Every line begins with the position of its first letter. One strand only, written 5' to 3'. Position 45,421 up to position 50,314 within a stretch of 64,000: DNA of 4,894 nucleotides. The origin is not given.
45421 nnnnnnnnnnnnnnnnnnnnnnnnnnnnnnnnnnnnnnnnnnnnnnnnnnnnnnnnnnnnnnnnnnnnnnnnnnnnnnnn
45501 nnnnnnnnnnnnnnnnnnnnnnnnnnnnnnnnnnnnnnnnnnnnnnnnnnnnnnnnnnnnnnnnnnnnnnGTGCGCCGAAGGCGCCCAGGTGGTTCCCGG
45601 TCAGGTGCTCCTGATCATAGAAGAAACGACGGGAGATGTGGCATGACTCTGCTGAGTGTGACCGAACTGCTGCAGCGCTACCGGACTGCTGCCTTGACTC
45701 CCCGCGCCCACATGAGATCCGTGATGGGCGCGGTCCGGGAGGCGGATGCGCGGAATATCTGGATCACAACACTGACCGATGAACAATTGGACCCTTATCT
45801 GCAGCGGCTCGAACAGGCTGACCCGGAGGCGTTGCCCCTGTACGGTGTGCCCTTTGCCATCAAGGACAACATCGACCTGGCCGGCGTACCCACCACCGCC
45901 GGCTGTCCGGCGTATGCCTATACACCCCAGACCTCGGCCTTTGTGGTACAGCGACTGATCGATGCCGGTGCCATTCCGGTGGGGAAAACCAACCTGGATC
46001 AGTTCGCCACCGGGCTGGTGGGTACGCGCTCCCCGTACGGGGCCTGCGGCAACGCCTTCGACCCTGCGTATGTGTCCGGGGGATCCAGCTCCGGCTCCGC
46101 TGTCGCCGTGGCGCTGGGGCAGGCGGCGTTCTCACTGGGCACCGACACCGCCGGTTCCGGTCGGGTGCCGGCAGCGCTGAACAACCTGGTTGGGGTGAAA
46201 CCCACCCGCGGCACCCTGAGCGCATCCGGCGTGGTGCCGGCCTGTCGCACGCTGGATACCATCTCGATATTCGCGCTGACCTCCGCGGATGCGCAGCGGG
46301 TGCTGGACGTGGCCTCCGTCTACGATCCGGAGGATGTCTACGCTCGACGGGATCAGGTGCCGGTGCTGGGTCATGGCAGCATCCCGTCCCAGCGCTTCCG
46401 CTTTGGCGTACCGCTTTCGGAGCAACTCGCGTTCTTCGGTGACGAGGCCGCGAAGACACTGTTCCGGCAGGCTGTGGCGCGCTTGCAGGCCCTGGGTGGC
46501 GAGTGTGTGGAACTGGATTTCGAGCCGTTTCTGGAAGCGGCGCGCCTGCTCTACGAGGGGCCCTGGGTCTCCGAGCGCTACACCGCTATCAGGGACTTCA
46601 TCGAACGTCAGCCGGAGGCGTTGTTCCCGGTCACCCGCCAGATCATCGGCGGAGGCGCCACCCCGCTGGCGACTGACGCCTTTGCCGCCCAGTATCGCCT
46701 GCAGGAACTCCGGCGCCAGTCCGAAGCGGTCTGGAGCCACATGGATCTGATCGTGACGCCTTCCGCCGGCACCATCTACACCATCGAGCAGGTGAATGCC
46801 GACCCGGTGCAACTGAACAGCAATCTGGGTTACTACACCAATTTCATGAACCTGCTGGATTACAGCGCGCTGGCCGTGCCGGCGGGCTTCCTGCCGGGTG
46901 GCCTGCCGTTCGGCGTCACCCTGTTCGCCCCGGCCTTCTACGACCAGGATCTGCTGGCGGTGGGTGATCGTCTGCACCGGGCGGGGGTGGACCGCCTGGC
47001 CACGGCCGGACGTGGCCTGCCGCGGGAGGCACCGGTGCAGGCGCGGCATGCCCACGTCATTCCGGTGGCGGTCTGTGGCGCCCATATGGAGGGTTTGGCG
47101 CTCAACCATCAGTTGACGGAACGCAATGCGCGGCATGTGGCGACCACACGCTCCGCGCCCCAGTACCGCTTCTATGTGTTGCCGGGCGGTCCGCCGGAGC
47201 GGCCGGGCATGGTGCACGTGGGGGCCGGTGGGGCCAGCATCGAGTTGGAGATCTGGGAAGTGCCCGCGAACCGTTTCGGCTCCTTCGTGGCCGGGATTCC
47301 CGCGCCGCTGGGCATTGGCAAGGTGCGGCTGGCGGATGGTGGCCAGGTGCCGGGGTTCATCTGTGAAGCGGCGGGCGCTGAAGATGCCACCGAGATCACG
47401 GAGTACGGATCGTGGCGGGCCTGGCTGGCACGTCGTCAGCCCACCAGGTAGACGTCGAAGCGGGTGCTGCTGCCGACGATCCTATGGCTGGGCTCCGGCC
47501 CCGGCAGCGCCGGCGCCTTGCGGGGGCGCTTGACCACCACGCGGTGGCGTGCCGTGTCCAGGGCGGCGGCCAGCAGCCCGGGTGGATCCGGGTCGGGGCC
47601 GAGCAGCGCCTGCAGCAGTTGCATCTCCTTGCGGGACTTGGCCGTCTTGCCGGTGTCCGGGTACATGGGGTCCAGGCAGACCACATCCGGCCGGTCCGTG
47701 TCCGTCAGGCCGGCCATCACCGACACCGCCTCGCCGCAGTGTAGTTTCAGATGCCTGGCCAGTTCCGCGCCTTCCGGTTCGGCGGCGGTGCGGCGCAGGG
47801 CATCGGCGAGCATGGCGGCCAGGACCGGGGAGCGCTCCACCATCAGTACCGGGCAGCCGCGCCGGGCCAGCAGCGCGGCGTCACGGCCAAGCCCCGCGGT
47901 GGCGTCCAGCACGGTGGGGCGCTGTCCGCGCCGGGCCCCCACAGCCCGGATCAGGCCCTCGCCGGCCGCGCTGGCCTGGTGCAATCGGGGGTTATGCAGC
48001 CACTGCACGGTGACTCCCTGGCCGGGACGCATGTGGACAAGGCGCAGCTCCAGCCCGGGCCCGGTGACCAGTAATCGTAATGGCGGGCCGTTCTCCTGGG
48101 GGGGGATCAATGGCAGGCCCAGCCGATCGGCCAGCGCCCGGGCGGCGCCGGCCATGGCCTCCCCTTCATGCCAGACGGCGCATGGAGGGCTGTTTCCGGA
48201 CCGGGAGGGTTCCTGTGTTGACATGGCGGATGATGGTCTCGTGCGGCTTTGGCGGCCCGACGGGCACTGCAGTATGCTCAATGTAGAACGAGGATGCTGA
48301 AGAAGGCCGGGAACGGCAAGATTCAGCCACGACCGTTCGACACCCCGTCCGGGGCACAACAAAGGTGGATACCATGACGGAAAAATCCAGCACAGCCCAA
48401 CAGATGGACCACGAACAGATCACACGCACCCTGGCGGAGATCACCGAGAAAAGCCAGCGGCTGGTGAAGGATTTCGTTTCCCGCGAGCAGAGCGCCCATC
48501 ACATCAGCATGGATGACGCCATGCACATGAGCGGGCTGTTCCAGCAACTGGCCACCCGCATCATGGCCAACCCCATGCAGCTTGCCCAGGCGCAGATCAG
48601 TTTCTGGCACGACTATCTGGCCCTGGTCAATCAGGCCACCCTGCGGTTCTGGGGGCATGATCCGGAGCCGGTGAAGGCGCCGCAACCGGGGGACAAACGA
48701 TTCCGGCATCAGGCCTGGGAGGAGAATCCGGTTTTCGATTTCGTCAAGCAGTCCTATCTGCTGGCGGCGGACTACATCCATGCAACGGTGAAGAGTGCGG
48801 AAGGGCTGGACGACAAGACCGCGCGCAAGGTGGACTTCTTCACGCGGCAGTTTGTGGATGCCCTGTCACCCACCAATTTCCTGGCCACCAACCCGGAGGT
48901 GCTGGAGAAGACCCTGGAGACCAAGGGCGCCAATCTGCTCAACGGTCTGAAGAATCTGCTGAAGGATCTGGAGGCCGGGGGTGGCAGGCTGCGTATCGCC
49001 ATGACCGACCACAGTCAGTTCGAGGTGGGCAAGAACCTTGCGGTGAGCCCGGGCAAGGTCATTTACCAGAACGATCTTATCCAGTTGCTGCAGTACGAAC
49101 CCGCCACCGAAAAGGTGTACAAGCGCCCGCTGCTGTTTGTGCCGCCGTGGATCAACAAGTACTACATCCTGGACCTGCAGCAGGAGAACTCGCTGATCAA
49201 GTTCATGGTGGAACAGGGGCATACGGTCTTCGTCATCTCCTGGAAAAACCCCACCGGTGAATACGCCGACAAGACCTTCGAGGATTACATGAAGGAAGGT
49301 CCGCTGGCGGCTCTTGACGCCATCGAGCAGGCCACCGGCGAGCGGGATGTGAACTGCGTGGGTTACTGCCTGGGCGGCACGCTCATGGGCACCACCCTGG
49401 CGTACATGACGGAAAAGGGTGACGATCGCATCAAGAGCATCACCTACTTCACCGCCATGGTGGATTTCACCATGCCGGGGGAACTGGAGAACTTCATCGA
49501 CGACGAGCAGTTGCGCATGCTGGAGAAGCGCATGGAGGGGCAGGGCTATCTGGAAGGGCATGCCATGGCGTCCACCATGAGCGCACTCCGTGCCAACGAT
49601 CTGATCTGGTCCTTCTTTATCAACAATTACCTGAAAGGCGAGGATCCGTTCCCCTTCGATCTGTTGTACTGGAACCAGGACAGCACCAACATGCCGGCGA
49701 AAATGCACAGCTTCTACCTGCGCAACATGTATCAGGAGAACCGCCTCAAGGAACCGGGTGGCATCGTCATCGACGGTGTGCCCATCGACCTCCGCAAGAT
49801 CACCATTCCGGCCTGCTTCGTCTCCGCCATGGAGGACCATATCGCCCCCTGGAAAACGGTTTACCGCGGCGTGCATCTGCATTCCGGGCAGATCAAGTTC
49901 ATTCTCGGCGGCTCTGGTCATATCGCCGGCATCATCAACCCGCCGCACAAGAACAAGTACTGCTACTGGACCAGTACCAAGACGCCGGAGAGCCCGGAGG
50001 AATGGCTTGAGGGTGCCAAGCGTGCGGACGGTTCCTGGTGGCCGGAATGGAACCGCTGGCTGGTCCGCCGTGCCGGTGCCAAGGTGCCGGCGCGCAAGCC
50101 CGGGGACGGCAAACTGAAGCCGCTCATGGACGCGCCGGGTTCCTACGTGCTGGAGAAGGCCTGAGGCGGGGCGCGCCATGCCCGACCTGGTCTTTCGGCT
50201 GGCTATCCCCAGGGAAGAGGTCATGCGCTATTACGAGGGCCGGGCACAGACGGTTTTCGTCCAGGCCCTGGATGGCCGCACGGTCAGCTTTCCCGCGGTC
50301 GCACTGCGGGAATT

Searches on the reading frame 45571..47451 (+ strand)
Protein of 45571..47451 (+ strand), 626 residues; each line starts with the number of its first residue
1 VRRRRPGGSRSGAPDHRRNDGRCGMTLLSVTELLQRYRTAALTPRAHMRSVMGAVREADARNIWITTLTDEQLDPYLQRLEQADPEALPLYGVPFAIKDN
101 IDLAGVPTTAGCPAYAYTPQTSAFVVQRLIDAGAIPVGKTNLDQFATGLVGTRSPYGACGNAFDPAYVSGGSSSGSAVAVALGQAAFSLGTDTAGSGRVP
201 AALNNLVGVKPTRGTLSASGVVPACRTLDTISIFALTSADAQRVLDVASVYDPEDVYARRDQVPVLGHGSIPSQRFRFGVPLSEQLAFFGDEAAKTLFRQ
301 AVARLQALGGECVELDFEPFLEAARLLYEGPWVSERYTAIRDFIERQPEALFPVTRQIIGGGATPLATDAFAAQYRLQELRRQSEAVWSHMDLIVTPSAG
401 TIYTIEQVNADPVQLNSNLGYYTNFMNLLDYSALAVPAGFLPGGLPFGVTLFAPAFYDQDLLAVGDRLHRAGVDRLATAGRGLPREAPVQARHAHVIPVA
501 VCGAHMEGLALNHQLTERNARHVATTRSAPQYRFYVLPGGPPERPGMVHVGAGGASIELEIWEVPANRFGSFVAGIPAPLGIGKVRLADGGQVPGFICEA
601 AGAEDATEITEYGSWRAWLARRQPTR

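Call 5: search_protein_families(library=pfam, proteins=[window:45571-47451:+])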
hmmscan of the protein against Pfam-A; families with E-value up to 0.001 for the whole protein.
window:45571-47451:+ (626 aa): 2 families
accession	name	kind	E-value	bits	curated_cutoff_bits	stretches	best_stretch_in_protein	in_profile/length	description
PF01425.27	Amidase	-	2.7e-85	287.5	27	1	81-462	37-445/445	Amidase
PF21986.1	AH_C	-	2.4e-50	170.1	27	1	498-620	2-123/123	Allophanate hydrolase C-terminal domain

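Call 6: search_protein_families(library=ncbifam, proteins=[window:45571-47451:+])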
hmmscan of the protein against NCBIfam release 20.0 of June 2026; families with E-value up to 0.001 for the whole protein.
window:45571-47451:+ (626 aa): 26 families (the best 25 are shown)
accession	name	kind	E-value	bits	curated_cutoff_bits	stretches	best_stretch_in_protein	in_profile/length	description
NF006043.0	PRK08186.1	subfamily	1.3e-258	859.4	487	1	27-623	6-598/600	allophanate hydrolase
TIGR02713.1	allophanate_hyd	equivalog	6.4e-243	807.4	511.05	1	62-620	2-563/563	allophanate hydrolase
TIGR00132.1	gatA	equivalog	6.2e-61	206.6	481.1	2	59-320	27-289/466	Asp-tRNA(Asn)/Glu-tRNA(Gln) amidotransferase subunit GatA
NF006631.0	PRK09201.1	equivalog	6.8e-60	203.1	461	1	27-476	6-459/466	AtzE family amidohydrolase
NF005688.0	PRK07488.1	equivalog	1.3e-58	199.1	532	1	27-470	10-464/474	indoleacetamide hydrolase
TIGR02715.1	amido_AtzE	subfamily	8.1e-58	196.4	425.75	1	31-473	3-449/452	AtzE family amidohydrolase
NF005460.0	PRK07056.1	subfamily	1.2e-52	179.4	447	1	76-468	60-449/457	amidase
NF004717.0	PRK06061.1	equivalog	4.7e-49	167.4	498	1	27-468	16-463/483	amidase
NF004815.0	PRK06169.1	equivalog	4.6e-48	163.9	506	1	26-471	8-458/471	amidase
NF004766.0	PRK06102.1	equivalog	2.6e-46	158.7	559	1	27-464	7-443/455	amidase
NF006169.0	PRK08310.1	equivalog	5.1e-45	154.5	391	1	84-470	20-392/395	amidase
NF004622.0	PRK05962.1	equivalog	5e-44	150.8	463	1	89-467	52-423/431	amidase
NF006006.0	PRK08137.1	equivalog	4.4e-43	147.9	534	1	83-314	94-333/529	amidase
NF005450.0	PRK07042.1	equivalog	4.1e-42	144.2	458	1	28-466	7-446/464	amidase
NF009119.0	PRK12470.1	equivalog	5.6e-39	134.4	498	1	81-469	64-449/462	amidase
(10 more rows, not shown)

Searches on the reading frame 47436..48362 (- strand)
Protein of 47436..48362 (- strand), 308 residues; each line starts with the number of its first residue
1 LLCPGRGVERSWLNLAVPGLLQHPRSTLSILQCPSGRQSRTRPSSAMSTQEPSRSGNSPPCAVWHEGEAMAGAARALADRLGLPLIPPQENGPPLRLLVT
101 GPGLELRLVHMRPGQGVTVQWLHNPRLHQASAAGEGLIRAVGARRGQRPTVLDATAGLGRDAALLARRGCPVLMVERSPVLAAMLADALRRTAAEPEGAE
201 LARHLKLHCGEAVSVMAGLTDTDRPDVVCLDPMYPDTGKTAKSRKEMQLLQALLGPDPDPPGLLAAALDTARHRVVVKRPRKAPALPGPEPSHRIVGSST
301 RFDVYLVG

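Call 56: search_protein_families(library=pfam, proteins=[window:47436-48362:-])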
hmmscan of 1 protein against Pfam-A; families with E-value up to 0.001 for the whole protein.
window:47436-48362:- (308 aa): 1 family
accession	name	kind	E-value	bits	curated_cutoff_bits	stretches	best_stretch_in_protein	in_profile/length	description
PF04445.19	SAM_MT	-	1.3e-61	208.4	26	1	90-306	11-229/230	Putative SAM-dependent methyltransferase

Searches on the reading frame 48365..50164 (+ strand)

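Call 5: search_protein_families(library=pfam, proteins=[window:48365-50164:+])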
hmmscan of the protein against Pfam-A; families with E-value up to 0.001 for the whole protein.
window:48365-50164:+ (599 aa): 2 families
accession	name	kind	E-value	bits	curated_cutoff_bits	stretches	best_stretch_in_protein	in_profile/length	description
PF07167.19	PhaC_N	-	2.5e-76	255.6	23.7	1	110-281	2-173/173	Poly-beta-hydroxybutyrate polymerase (PhaC) N-terminus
PF00561.26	Abhydrolase_1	-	1.6e-12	48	25.8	1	270-525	14-244/245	alpha/beta hydrolase fold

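Call 6: search_protein_families(library=ncbifam, proteins=[window:48365-50164:+])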
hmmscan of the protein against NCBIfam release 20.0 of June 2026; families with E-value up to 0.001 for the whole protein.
window:48365-50164:+ (599 aa): 4 families
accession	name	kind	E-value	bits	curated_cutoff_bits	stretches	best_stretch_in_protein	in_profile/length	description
TIGR01838.1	PHA_synth_I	subfamily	1.8e-234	779.1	622.65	1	67-596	2-531/532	class I poly(R)-hydroxyalkanoic acid synthase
TIGR01839.1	PHA_synth_II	subfamily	9.5e-132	439.9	855.4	1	103-597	69-559/560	class II poly(R)-hydroxyalkanoic acid synthase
TIGR01836.1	PHA_synth_III_C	subfamily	6.4e-38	130.6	365.3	1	223-499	32-305/350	class III poly(R)-hydroxyalkanoic acid synthase subunit PhaC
NF005898.0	PRK07868.1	equivalog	1.6e-05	22.8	925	1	225-368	35-179/994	acyl-CoA synthetase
